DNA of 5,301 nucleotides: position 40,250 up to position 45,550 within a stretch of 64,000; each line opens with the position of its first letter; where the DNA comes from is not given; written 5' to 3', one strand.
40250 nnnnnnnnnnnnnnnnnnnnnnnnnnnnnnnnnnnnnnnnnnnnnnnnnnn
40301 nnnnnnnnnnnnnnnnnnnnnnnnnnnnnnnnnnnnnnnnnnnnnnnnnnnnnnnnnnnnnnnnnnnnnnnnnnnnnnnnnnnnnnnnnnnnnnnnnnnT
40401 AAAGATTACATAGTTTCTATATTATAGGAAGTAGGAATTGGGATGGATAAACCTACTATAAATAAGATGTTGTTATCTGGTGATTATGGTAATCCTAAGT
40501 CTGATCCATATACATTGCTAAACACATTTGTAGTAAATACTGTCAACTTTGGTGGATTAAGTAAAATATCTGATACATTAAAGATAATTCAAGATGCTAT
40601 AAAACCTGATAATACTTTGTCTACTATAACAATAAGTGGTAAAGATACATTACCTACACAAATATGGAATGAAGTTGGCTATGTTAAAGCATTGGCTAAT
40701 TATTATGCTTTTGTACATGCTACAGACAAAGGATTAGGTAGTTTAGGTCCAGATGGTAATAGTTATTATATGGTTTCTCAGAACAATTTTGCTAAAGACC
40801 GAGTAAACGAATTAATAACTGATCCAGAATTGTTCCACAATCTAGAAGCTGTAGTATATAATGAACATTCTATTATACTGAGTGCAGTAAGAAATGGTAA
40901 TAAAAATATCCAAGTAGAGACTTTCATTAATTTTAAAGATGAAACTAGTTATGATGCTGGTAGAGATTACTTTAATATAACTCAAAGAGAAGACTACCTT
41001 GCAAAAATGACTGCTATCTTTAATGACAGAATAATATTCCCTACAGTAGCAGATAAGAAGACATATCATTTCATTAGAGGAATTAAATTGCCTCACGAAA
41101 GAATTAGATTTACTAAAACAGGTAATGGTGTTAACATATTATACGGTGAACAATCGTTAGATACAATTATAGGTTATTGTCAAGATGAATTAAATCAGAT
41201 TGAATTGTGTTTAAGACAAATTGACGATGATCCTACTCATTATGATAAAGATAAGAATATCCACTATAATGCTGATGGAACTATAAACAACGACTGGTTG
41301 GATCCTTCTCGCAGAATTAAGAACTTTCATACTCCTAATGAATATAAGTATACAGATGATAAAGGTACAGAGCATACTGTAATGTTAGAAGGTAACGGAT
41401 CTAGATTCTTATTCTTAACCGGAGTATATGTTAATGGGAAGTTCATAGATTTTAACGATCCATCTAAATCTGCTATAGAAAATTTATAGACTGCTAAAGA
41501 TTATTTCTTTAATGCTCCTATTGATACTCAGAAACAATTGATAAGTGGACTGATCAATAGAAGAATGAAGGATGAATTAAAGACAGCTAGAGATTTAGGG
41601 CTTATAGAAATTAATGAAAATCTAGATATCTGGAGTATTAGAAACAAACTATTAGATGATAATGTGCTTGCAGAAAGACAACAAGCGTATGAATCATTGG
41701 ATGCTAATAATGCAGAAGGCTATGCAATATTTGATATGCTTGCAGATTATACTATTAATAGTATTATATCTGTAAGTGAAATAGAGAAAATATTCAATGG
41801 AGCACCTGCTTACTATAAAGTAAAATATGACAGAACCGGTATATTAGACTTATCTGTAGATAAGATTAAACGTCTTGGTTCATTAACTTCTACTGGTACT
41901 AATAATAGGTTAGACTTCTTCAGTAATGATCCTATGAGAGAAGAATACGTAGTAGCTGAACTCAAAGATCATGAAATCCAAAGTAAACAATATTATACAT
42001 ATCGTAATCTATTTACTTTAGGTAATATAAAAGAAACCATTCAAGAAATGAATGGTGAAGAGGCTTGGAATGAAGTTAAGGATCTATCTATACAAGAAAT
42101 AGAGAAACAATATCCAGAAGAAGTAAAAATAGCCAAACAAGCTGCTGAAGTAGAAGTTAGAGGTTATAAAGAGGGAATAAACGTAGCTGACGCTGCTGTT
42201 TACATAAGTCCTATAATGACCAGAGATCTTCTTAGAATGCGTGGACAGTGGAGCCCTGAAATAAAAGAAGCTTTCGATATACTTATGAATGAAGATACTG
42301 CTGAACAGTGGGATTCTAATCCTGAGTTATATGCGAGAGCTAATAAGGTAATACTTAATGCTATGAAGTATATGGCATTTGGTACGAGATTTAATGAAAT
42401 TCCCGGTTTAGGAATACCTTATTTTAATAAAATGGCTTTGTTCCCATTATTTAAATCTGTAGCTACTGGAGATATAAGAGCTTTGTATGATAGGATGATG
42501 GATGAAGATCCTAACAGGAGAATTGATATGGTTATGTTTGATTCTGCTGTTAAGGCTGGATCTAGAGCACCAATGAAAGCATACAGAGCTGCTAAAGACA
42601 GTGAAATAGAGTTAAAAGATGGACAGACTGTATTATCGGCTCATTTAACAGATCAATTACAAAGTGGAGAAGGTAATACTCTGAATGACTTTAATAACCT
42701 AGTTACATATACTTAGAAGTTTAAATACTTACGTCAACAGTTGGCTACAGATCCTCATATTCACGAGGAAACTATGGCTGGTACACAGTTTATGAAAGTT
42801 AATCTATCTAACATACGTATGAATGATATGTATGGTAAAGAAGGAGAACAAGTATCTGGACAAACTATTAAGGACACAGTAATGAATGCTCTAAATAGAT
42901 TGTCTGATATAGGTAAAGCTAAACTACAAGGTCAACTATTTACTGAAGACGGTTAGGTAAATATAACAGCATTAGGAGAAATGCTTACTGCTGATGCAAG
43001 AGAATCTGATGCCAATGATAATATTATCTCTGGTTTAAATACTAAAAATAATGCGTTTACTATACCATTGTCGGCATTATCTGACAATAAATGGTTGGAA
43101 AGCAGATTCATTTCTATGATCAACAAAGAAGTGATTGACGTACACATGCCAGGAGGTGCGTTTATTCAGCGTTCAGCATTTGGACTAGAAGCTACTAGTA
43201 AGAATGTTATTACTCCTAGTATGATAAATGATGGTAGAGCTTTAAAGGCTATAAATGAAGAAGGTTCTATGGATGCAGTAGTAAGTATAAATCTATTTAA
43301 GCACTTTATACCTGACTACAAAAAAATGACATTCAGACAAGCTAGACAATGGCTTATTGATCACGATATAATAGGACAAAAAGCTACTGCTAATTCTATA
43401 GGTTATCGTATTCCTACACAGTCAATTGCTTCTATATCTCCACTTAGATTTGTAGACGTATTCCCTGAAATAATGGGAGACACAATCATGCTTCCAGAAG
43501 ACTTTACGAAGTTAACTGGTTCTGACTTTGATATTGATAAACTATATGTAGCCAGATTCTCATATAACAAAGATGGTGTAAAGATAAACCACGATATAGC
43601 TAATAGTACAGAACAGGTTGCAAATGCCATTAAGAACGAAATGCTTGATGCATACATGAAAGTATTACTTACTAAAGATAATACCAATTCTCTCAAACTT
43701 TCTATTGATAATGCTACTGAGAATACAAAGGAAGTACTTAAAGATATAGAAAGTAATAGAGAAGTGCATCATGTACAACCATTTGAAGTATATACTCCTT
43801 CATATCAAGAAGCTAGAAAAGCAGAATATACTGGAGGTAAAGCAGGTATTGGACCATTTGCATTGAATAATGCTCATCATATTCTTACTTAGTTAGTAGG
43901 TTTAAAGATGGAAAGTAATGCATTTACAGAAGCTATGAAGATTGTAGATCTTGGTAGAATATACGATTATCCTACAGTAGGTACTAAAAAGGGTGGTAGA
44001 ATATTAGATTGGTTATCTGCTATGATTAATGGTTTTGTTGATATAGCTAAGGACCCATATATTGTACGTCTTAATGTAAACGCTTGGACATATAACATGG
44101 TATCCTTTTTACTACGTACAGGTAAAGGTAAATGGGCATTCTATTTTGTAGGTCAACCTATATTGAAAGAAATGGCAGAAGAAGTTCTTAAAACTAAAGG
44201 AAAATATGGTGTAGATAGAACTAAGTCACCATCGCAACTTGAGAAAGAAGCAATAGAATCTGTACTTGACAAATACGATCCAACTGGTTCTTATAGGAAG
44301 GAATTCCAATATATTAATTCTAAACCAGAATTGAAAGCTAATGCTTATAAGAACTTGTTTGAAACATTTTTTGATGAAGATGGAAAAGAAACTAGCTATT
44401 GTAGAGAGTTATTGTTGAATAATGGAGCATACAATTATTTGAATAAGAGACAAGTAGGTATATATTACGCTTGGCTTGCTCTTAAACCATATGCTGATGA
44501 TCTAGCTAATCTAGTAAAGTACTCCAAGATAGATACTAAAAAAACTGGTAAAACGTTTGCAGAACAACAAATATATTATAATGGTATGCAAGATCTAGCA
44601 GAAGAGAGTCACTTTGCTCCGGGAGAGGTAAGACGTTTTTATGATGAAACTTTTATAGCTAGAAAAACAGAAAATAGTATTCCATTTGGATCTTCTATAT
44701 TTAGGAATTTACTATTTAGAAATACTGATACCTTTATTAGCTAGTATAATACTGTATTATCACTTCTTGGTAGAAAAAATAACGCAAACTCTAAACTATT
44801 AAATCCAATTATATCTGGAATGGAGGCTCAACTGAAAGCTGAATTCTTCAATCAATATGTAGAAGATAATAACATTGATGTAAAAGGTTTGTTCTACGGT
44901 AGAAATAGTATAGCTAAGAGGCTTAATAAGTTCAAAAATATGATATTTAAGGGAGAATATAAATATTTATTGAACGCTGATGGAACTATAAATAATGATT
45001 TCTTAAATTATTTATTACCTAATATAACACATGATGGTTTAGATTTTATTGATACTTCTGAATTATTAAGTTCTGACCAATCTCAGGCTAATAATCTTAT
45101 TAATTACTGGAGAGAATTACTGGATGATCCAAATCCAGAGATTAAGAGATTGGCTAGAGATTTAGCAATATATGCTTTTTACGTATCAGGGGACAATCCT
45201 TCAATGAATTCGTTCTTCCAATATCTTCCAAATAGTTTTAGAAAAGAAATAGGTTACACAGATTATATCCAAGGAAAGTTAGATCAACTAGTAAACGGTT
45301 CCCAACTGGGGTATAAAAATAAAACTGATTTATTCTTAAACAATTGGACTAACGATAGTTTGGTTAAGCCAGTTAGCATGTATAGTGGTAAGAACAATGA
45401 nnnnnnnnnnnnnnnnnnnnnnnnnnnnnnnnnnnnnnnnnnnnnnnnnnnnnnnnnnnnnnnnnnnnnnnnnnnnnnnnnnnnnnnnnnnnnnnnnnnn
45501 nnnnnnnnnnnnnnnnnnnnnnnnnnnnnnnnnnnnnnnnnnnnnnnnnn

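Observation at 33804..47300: Single 4498-codon ORF combining a zincin motif, a DFDID RNA polymerase motif and extra C-terminal domains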

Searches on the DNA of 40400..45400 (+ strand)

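Call 11: search_dna_similar(query=window:40400-45400:+, collection=phages, mode=distant, max_rows=20)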
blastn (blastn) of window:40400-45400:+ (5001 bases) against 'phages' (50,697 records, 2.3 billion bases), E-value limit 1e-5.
Records with a match: 56; places in all: 56; records where one place covers at least 80% of the query: 4.
Best place of each record, by identity: 60-80% 56.
By first word of the organism name: Bacteroides 27; uncultured 24; Bacteriophage 3; Dulem 1; Bohxovirus 1.
By host as written in the record: - 28; Bacteroides intestinalis DSM 108646 25; Bacteroides intestinalis APC919/174 2; Propithecus coquereli 1.
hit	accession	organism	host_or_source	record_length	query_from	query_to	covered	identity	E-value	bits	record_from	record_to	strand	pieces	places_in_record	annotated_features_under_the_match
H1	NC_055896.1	uncultured phage cr113_1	human feces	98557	2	4974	99%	75.5%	0e+0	3420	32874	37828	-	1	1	DprA-like DNA recombination-mediator protein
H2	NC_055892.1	uncultured phage cr109_1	human feces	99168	31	4974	99%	75.5%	0e+0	3405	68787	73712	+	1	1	DprA-like DNA recombination-mediator protein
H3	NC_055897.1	uncultured phage cr114_1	human feces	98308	32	4891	97%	73.6%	0e+0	2829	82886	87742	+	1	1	hypothetical protein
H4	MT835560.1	Bacteriophage sp.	human fecal samples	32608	32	4869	97%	73.6%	0e+0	2819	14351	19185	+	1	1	record has no annotation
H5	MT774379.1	uncultured phage cr118_1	human feces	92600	1308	3817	14%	71.4%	1e-27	372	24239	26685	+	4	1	DNA helicase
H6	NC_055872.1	uncultured phage cr118_1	human feces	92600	1308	3817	14%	71.4%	1e-27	372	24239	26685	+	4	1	exonuclease V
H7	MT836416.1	Bacteriophage sp.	human fecal samples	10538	2950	3780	12%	67.5%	8e-17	183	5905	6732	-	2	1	record has no annotation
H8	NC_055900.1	uncultured phage cr125_1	human feces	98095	2968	3780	11%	65.6%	7e-11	143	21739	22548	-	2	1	nuclear pore complex protein-like protein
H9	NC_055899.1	uncultured phage cr124_1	human feces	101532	560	3696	8%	74.4%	5e-19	245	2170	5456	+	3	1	DNA helicase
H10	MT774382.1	uncultured phage cr10_1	human feces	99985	2024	3141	7%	71.8%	3e-15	173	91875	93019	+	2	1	hypothetical protein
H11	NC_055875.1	uncultured phage cr10_1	human feces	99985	2024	3141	7%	71.8%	3e-15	173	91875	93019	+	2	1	hypothetical protein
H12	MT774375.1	uncultured phage cr50_1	human feces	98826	2895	3498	7%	70.1%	4e-14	153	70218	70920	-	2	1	DNA helicase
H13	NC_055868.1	uncultured phage cr50_1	human feces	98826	2895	3498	7%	70.1%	4e-14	153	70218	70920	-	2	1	DNA helicase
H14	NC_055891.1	uncultured phage cr60_1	human feces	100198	2999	3772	6%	70.4%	2e-12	146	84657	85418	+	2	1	nuclear pore complex protein-like protein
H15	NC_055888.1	uncultured phage cr52_1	human feces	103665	558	1497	5%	73.8%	9e-10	148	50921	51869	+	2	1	nuclear pore complex protein-like protein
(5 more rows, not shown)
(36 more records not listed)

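Call 12: get_annotated_region(hit=H2, flank=12000)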
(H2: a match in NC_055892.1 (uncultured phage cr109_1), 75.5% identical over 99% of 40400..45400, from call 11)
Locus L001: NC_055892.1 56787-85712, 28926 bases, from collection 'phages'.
description: CrAssphage cr109_1, complete genome.
organism: uncultured phage cr109_1 (NCBI taxid 2772083)
taxonomy: Viruses; Duplodnaviria; Heunggongvirae; Uroviricota; Caudoviricetes; Crassvirales; Suoliviridae; Loutivirinae; Buchavirus; Buchavirus splanchnicus
host: -; source: human feces; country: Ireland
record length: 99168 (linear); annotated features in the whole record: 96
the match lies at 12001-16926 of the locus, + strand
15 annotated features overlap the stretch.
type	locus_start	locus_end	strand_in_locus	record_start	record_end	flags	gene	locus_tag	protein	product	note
CDS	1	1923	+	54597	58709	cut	-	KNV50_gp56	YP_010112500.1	virion structural protein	gp_73018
CDS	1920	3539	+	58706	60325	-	-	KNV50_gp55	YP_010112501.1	hypothetical protein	gp_73019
CDS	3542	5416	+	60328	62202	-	-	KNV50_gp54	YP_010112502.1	hypothetical protein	gp_73020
CDS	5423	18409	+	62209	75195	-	-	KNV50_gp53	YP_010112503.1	DprA-like DNA recombination-mediator protein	gp_73021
CDS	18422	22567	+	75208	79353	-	-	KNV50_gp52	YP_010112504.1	hypothetical protein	gp_73022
CDS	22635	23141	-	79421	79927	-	-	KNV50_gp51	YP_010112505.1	hypothetical protein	gp_73023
CDS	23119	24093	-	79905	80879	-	-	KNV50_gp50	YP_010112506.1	exonuclease VIII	gp_73024; exonuclease, CRISPR-associated protein Cas4Csa1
CDS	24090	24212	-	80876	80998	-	-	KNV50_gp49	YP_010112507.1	hypothetical protein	gp_73025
CDS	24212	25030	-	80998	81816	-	-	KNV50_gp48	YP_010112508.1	ATPase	gp_73026; proteasome (non-ATPase regulatory subunit)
CDS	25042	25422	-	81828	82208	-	-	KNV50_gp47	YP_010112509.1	Holliday junction resolvase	gp_73027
CDS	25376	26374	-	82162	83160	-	-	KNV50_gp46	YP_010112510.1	DNA primase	gp_73028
CDS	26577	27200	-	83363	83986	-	-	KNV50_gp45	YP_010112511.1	hypothetical protein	gp_73029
CDS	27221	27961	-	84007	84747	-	-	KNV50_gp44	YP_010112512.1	flagella-related protein H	gp_73030; AAA domain, phage P-loop domain, flagella-related protein H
CDS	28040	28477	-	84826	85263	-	-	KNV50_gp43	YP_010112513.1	hypothetical protein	gp_73031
CDS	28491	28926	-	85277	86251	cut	-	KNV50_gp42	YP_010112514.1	DNA helicase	gp_73032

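Call 13: get_annotated_region(hit=H3, flank=12000)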
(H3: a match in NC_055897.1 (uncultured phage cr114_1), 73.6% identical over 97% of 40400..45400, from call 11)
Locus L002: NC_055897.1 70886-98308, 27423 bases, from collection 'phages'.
description: CrAssphage cr114_1, complete genome.
organism: uncultured phage cr114_1 (NCBI taxid 2772088)
taxonomy: Viruses; Duplodnaviria; Heunggongvirae; Uroviricota; Caudoviricetes; Crassvirales; Suoliviridae; Uncouvirinae; Aurodevirus; Aurodevirus intestinalis
host: -; source: human feces; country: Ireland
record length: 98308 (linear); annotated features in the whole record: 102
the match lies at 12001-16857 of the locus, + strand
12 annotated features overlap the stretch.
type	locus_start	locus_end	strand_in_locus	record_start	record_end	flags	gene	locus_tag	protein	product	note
CDS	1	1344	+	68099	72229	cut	-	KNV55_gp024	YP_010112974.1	virion structural protein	gp_76812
CDS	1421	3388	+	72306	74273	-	-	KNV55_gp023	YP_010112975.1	hypothetical protein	gp_76813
CDS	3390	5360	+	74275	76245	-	-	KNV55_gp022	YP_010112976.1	hypothetical protein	gp_76814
CDS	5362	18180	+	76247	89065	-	-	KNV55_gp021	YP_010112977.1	hypothetical protein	gp_76815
CDS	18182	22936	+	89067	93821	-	-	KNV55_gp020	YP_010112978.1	hypothetical protein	gp_76816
CDS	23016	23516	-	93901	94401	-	-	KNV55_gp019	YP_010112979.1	hypothetical protein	gp_76817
CDS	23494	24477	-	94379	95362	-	-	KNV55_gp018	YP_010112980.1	exonuclease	gp_76818; exonuclease, CRISPR-associated protein Cas4Csa1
CDS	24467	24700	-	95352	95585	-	-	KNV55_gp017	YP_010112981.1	hypothetical protein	gp_76819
CDS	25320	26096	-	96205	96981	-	-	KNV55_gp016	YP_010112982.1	endonuclease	gp_76820; mobile intron protein [Bacillus phage 0305phi8-36]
CDS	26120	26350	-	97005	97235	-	-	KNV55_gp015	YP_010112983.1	DNA double-strand break repair protein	gp_76821; DNA double-strand break repair, MRE11 nuclease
CDS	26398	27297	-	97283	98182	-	-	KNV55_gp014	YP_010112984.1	ATPase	gp_76822; proteasome (non-ATPase regulatory subunit)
CDS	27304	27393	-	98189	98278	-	-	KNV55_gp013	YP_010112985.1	hypothetical protein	gp_76823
